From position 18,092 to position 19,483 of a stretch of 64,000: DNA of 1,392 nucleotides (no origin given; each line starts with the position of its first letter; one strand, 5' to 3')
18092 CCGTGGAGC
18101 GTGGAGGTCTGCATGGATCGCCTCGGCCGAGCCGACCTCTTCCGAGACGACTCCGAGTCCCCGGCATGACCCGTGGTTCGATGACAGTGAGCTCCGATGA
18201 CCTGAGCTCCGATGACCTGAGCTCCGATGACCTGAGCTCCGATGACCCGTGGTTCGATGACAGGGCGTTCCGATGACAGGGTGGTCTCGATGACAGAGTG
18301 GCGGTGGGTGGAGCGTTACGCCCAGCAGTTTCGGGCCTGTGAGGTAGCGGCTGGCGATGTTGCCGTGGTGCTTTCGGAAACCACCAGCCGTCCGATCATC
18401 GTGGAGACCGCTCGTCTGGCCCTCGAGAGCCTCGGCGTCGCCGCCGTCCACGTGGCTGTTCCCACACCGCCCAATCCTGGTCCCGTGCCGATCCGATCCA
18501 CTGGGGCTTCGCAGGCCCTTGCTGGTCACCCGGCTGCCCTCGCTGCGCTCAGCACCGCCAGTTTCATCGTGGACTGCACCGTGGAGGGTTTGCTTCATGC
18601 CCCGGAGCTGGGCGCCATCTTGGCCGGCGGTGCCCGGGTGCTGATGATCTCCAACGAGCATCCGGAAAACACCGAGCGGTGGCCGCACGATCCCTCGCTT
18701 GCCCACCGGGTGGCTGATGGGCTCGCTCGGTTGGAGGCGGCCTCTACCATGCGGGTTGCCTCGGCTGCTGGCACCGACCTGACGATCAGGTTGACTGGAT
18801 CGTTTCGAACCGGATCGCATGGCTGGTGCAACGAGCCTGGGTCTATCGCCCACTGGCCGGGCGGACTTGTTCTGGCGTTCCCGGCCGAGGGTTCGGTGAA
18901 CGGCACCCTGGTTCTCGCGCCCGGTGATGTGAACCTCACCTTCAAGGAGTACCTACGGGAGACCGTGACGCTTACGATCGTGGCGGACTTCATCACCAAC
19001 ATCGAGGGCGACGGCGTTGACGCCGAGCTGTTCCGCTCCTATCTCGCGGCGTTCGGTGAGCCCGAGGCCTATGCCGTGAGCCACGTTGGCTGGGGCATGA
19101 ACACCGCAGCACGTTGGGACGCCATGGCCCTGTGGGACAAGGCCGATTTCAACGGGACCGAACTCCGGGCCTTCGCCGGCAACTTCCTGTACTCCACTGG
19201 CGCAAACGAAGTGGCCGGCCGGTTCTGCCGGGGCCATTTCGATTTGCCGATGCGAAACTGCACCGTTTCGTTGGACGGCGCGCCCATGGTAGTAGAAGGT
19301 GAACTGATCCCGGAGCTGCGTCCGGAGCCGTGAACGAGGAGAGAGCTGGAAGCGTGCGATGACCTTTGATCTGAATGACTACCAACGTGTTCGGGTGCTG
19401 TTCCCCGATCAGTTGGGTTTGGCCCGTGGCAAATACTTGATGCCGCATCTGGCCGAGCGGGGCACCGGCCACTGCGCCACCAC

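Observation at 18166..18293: Gene-junction VNTR that relays translational coupling through nine ATGA overlaps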

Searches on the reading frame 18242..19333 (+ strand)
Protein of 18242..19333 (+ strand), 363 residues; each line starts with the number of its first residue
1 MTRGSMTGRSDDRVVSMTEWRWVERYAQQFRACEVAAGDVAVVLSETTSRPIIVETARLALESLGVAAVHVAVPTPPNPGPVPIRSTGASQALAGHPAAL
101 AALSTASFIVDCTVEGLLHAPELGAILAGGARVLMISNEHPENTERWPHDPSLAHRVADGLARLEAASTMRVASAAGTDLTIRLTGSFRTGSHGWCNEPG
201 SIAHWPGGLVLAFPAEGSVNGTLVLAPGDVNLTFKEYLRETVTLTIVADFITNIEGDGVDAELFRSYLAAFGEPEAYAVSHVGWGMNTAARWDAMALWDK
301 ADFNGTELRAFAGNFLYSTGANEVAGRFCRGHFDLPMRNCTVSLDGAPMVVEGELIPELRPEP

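Call 7: search_protein_families(library=pfam, proteins=[window:18242-19333:+])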
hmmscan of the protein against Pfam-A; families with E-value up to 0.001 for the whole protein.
window:18242-19333:+ (363 aa): 0 families

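Call 8: search_protein_families(library=ncbifam, proteins=[window:18242-19333:+])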
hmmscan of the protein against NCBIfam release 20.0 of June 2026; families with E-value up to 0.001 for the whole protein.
window:18242-19333:+ (363 aa): 0 families

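Call 9: find_homologous_proteins(query=window:18242-19333:+)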
Query window:18242-19333:+ (363 aa): 8000 proteins with E <= 0.001 among 8000 candidates; the best 120 are listed.
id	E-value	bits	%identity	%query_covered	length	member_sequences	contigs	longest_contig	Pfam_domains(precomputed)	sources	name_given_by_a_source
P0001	1.8e-241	819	100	100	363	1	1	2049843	PF26233.1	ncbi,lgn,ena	-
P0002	6.3e-181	619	78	94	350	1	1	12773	PF26233.1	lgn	-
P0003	1.1e-179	615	78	95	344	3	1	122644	PF26233.1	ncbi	-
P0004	2.8e-179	614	78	94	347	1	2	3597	PF26233.1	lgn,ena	-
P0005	3.4e-179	614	79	95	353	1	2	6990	PF26233.1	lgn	-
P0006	3.6e-179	614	80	94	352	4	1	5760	PF26233.1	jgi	jgi:2,5-dihydroxypyridine 5,6-dioxygenase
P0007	4.9e-179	613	78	94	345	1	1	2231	PF26233.1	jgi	jgi:2,5-dihydroxypyridine 5,6-dioxygenase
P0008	6.0e-179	613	78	95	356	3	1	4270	PF26233.1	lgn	-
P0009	9.3e-179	612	78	94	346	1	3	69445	PF26233.1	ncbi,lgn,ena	-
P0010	3.2e-178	610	78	95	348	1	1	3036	PF26233.1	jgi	-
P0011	5.2e-178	610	79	94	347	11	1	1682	PF26233.1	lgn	-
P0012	5.5e-178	610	78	94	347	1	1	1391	PF26233.1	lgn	-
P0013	6.5e-178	609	78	94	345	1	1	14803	PF26233.1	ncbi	-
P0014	3.4e-177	607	77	94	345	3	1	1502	PF26233.1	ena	-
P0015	3.8e-177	607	76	94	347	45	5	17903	PF26233.1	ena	-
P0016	9.3e-177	606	78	95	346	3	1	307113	PF26233.1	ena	-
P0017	9.7e-177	606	76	94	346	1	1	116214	PF26233.1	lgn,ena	-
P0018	1.8e-176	605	76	95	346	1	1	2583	PF26233.1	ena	-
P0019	2.6e-176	604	78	95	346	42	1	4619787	PF26233.1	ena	-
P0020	3.4e-176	604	78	95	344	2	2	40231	PF26233.1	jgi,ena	-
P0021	4.3e-176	603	78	95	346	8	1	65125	PF26233.1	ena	-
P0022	4.7e-176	603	78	95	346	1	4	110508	PF26233.1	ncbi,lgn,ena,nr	ncbi:MAG: peptidase M29 [Acidimicrobiia bacterium]|nr:peptidase M29 [Acidimicrobiia bacterium] MYB73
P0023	5.1e-176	603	76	94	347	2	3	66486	PF26233.1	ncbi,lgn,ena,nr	ncbi:MAG: peptidase M29 [Acidimicrobiaceae bacterium]|nr:peptidase M29 [Acidimicrobiaceae bacterium]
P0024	7.3e-176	603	77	95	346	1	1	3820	PF26233.1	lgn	-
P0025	7.8e-176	603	77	95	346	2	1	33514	PF26233.1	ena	-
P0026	8.7e-176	602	76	94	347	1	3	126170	PF26233.1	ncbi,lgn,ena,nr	ncbi:MAG: hypothetical protein OXH61_02285 [Acidimicrobiaceae bacterium]|nr:hypothetical protein [Ac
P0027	9.0e-176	602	78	95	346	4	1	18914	PF26233.1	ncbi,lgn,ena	-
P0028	1.1e-175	602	77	95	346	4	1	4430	PF26233.1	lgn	-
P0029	1.3e-175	602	78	95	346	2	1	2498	PF26233.1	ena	-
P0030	2.0e-175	601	77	95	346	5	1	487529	PF26233.1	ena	-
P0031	2.4e-175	601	76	94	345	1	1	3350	PF26233.1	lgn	-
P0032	2.6e-175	601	78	95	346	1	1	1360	PF26233.1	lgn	-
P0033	2.9e-175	601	77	95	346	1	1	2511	PF26233.1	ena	-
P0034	3.5e-175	600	76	94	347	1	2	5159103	PF26233.1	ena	-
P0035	3.6e-175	600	77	95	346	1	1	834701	PF26233.1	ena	-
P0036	3.8e-175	600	75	94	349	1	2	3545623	PF26233.1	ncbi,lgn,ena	-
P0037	4.3e-175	600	75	94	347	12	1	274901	PF26233.1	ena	-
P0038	4.3e-175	600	77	95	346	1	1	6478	PF26233.1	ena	-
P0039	4.9e-175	600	77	94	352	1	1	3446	PF26233.1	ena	-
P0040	6.1e-175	600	77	95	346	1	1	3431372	PF26233.1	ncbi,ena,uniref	ncbi:peptidase M29 [Candidatus Poriferisocius sp.]|uniref:peptidase M29 n=1 Tax=Candidatus Poriferis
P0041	7.8e-175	599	75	94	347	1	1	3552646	PF26233.1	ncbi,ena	-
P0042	8.2e-175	599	77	95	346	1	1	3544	PF26233.1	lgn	-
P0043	1.1e-174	599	75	94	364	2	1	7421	PF26233.1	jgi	-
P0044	1.3e-174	599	75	94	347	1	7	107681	PF26233.1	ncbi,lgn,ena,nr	ncbi:MAG: peptidase M29 [Acidimicrobiaceae bacterium]|nr:peptidase M29 [Acidimicrobiaceae bacterium]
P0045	2.2e-174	598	77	95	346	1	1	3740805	PF26233.1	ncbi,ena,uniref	ncbi:peptidase M29 [Candidatus Poriferisocius sp.]|uniref:peptidase M29 n=1 Tax=Candidatus Poriferis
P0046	2.6e-174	598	76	94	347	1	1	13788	PF26233.1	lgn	-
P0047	3.8e-174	597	77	95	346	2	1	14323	PF26233.1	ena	-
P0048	4.0e-174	597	77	95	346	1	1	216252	PF26233.1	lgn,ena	-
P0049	4.2e-174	597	77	95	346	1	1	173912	PF26233.1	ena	-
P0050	4.7e-174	597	77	95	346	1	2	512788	PF26233.1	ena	-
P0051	5.3e-174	597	77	96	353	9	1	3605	PF26233.1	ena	-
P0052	5.7e-174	596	76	95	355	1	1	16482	PF26233.1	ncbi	ncbi:MAG: peptidase M29 [Acidimicrobiales bacterium]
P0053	7.7e-174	596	77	95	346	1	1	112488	PF26233.1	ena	-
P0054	8.0e-174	596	75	94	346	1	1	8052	PF26233.1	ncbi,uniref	ncbi:peptidase M29 [Ilumatobacter sp.]|uniref:peptidase M29 n=1 Tax=Ilumatobacter sp. TaxID=1967498 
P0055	8.8e-174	596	77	94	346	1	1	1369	PF26233.1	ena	-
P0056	1.1e-173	596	74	94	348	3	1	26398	PF26233.1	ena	-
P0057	1.2e-173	595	77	95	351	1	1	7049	PF26233.1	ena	-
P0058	1.3e-173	595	76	94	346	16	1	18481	PF26233.1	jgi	jgi:2,5-dihydroxypyridine 5,6-dioxygenase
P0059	1.5e-173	595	77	94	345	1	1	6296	PF26233.1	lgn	-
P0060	2.0e-173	595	77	95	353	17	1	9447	PF26233.1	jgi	-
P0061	2.4e-173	594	71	98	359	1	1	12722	PF26233.1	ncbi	-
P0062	2.6e-173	594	77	95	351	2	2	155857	PF26233.1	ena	-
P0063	2.7e-173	594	75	95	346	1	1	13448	PF26233.1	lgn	-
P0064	4.1e-173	594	74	94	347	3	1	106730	PF26233.1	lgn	-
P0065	6.1e-173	593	76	95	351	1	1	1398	PF26233.1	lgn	-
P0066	8.5e-173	593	75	95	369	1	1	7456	PF26233.1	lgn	-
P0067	8.6e-173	593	76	95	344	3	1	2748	PF26233.1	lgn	-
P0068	9.6e-173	592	75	95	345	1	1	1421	PF26233.1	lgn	-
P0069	1.1e-172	592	74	95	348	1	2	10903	PF26233.1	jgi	jgi:2,5-dihydroxypyridine 5,6-dioxygenase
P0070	1.3e-172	592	77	95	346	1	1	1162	PF26233.1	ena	-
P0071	1.5e-172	592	76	95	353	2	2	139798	PF26233.1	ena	-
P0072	1.5e-172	592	77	94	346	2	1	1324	PF26233.1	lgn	-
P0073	2.3e-172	591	76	94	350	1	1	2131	PF26233.1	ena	-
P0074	2.5e-172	591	75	95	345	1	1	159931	PF26233.1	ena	-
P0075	2.8e-172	591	75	94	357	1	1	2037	PF26233.1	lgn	-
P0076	3.8e-172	590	75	94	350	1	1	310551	PF26233.1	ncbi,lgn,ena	-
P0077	3.8e-172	590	76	94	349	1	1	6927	PF26233.1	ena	-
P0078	5.3e-172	590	75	95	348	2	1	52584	PF26233.1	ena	-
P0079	1.4e-171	589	73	94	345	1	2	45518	PF26233.1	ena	-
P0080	1.8e-171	588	75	95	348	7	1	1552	PF26233.1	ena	-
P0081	2.7e-171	588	76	95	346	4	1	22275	PF26233.1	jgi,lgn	-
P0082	2.7e-171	588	75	94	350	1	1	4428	PF26233.1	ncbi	-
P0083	3.5e-171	587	76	95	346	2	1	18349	PF26233.1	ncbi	-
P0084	6.1e-171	587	74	94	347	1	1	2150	PF26233.1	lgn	-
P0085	6.7e-171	586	74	94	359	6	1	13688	PF26233.1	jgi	jgi:2,5-dihydroxypyridine 5,6-dioxygenase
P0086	1.2e-170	586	75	94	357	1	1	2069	PF26233.1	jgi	jgi:2,5-dihydroxypyridine 5,6-dioxygenase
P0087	1.8e-170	585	73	94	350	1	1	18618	PF26233.1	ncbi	-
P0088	1.8e-170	585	73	96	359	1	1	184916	PF26233.1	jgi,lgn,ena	-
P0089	2.5e-170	584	77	94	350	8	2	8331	PF26233.1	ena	-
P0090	3.4e-170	584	75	94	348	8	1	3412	PF26233.1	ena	-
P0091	3.4e-170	584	77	95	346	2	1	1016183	PF26233.1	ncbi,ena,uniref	ncbi:peptidase M29 [Candidatus Poriferisocius sp.]|uniref:peptidase M29 n=1 Tax=Candidatus Poriferis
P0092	3.5e-170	584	74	94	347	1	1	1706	PF26233.1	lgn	-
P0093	4.2e-170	584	75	95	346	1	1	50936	PF26233.1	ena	-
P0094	5.5e-170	583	76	94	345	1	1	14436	PF26233.1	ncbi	ncbi:MAG: peptidase M29 [Acidimicrobiales bacterium]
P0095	6.6e-170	583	75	95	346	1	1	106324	PF26233.1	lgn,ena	-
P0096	1.1e-169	582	74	94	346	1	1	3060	PF26233.1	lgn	-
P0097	1.3e-169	582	75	94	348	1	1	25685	PF26233.1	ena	-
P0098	1.4e-169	582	76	94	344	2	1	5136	PF26233.1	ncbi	-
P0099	1.8e-169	582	75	94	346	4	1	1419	PF26233.1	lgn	-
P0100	2.3e-169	581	74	94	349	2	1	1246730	PF26233.1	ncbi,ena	-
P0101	3.0e-169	581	74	95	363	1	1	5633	PF26233.1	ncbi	-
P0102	3.6e-169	581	74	94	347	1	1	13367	PF26233.1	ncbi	-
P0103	3.7e-169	581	73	94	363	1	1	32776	PF26233.1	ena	-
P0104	3.7e-169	581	74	94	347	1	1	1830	PF26233.1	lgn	-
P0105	5.0e-169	580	74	95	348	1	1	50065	PF26233.1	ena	-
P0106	5.5e-169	580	75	94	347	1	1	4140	PF26233.1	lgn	-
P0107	1.3e-168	579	74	94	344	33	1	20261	PF26233.1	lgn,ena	-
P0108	1.4e-168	579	75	96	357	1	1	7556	PF26233.1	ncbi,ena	-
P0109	1.6e-168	578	74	94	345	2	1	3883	PF26233.1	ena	-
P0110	1.8e-168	578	72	95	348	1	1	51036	PF26233.1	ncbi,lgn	-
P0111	2.0e-168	578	72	95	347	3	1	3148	PF26233.1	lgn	-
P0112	3.6e-168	577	71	94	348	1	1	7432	PF26233.1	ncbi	-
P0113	3.6e-168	577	73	94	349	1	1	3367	PF26233.1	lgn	-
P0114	5.0e-168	577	73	94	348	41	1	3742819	PF26233.1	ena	-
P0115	6.6e-168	577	73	96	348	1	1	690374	PF26233.1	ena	-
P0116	7.8e-168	576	74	95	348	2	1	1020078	PF26233.1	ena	-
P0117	8.6e-168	576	73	95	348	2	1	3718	PF26233.1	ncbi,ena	-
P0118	9.3e-168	576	74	94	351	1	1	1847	PF26233.1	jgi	jgi:2,5-dihydroxypyridine 5,6-dioxygenase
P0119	9.5e-168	576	76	89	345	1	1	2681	PF26233.1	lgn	-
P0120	9.6e-168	576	74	94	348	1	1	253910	PF26233.1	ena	-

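Call 11: find_related_loci(query=window:18290-19333:+, collection=genome_contigs, flank=4000)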
Query window:18290-19333:+ (347 aa) in genome_contigs; peptide patterns used: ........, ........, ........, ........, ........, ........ (x = any residue, [..] = any of these).
558 stretches matched a pattern; 541 encode a relative of the query (tblastn E <= 1e-3); the best 80 are kept; 80 distinct loci.
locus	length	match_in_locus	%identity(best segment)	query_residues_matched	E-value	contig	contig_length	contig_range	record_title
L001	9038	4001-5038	78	1-346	2e-180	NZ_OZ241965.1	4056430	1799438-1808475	MAG: Candidatus Poriferisocius sp. isolate b25f411a-8abc-437d-a916-241d4d5bb498 chromosome 1, complete sequence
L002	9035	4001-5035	77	1-345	2e-178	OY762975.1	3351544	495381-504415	MAG: Acidimicrobiales bacterium isolate b2754c8c-b586-4d69-863e-0c5c3858fa40 genome assembly, chromosome: 1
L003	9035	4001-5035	77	1-345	2e-178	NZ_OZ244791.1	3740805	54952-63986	MAG: Candidatus Poriferisocius sp. isolate cde17ac8-0948-4364-bd42-6cfd40f4f062 chromosome 1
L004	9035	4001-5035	78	1-345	2e-177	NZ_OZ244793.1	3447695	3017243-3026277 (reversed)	MAG: Candidatus Poriferisocius sp. isolate eb953f55-d217-44be-823b-51f5cc7e01cb chromosome 1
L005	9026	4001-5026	79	2-343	5e-177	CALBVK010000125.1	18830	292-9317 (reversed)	MAG: uncultured Acidimicrobiales bacterium isolate B4_Bin_METABAT__42_1 genome assembly, contig: c_000000659735, whole g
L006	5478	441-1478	77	1-346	3e-178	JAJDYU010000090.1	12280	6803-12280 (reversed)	MAG: Acidimicrobiia bacterium isolate jk18x34bins.52 k141_84502, whole genome shotgun sequence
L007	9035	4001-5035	77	1-345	1e-176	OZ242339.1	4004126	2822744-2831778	MAG: Acidimicrobiales bacterium isolate d2f1fe46-59da-42e5-8b0a-fdf35f8109fa genome assembly, chromosome: 1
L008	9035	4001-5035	77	1-345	2e-176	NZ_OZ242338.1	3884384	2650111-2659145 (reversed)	MAG: Candidatus Poriferisocius sp. isolate b1648d6f-d579-441a-9e02-68cbdfacbddd chromosome 1, complete sequence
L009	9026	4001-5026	78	1-342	2e-176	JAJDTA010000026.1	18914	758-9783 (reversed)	MAG: Acidimicrobiia bacterium isolate jk18x11bins.4 k141_96538, whole genome shotgun sequence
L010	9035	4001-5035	77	1-345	5e-176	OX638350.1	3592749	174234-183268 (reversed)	MAG: uncultured Acidimicrobiales bacterium isolate f23ad4c5-4acf-44dc-8341-13aaafada964 genome assembly, chromosome: 1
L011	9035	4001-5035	76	1-345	4e-175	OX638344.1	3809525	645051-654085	MAG: uncultured Acidimicrobiales bacterium isolate f043cee6-6750-45b5-b834-f9289512c0be genome assembly, chromosome: 1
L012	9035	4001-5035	77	1-345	1e-174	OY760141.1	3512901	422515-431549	MAG: Acidimicrobiales bacterium isolate 5b15a54b-9cf3-459b-830c-82dda2a8371f genome assembly, chromosome: 1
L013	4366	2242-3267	78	2-343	2e-179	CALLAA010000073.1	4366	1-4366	MAG: uncultured Acidimicrobiales bacterium isolate L1_Bin_MAXBIN__035_sub_1 genome assembly, contig: c_000000846939, who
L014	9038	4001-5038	76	1-346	9e-174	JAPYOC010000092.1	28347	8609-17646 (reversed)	MAG: Candidatus Poriferisocius aerobius isolate m_cahh6 Seq92, whole genome shotgun sequence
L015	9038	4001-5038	78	1-346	1e-173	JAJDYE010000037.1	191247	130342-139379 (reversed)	MAG: Acidimicrobiia bacterium isolate jk18x27bins.72 k141_381715, whole genome shotgun sequence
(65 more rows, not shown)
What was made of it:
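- On MIRU: All close homologues are from Acidimicrobiia/Acidimicrobiales MAGs (calls 9, 11).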

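Call 17: find_encoding_contigs(protein=P0001, flank=2000, max_places=10)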
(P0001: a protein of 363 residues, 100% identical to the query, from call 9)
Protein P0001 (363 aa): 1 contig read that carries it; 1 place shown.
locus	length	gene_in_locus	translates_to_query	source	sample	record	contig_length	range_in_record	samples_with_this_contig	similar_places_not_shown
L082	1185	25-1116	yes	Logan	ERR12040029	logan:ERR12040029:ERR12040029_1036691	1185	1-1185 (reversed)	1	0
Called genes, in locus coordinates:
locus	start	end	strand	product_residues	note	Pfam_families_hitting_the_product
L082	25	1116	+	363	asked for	PF26233:NicX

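Call 47: find_encoding_contigs(protein=P0006, flank=1500, max_places=3)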
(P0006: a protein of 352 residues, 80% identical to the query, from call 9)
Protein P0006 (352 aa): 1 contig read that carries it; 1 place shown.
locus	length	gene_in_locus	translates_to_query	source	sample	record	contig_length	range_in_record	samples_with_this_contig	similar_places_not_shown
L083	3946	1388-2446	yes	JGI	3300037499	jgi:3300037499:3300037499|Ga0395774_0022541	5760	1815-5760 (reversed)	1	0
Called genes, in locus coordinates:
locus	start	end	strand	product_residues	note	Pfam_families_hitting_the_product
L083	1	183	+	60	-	?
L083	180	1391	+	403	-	PF02771:Acyl-CoA_dh_N, PF02770:Acyl-CoA_dh_M, PF00441:Acyl-CoA_dh_1 (weak)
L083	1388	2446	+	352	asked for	PF26233:NicX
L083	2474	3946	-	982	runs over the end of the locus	PF00532:Peripla_BP_1, PF13377:Peripla_BP_3, PF08448:PAS_4, PF02518:HATPase_c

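Call 48: find_encoding_contigs(protein=P0005, flank=1500, max_places=3)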
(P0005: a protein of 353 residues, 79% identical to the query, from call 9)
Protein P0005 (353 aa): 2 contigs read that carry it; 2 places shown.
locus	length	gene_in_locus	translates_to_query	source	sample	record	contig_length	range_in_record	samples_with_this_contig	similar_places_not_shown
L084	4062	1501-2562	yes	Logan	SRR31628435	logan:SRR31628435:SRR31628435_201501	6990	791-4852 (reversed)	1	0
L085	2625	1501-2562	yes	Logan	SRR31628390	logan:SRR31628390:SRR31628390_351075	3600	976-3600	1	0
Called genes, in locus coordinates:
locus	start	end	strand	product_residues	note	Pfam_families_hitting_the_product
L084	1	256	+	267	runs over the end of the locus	PF00561:Abhydrolase_1, PF12146:Hydrolase_4 (weak), PF12697:Abhydrolase_6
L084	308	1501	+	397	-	PF02771:Acyl-CoA_dh_N, PF02770:Acyl-CoA_dh_M, PF00441:Acyl-CoA_dh_1, PF08028:Acyl-CoA_dh_2 (weak)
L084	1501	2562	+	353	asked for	PF26233:NicX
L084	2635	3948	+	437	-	PF00120:Gln-synt_C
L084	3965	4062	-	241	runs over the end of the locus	PF00117:GATase, PF07722:Peptidase_C26 (weak)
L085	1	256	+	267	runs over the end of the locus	PF00561:Abhydrolase_1, PF12146:Hydrolase_4 (weak), PF12697:Abhydrolase_6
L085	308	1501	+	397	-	PF02771:Acyl-CoA_dh_N, PF02770:Acyl-CoA_dh_M, PF00441:Acyl-CoA_dh_1, PF08028:Acyl-CoA_dh_2 (weak)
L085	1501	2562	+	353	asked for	PF26233:NicX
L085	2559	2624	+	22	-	?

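Call 49: find_encoding_contigs(protein=P0002, flank=1500, max_places=3)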
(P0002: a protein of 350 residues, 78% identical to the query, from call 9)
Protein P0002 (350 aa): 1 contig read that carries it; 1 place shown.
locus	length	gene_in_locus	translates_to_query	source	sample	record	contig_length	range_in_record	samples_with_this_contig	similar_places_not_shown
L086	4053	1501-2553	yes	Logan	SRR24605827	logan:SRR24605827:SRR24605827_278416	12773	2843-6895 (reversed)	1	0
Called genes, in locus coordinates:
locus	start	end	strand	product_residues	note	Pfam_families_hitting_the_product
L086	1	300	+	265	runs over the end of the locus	PF00561:Abhydrolase_1, PF12697:Abhydrolase_6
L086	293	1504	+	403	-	PF02771:Acyl-CoA_dh_N, PF02770:Acyl-CoA_dh_M, PF00441:Acyl-CoA_dh_1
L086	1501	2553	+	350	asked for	PF26233:NicX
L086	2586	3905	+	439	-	PF00120:Gln-synt_C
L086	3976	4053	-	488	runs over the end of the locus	PF00171:Aldedh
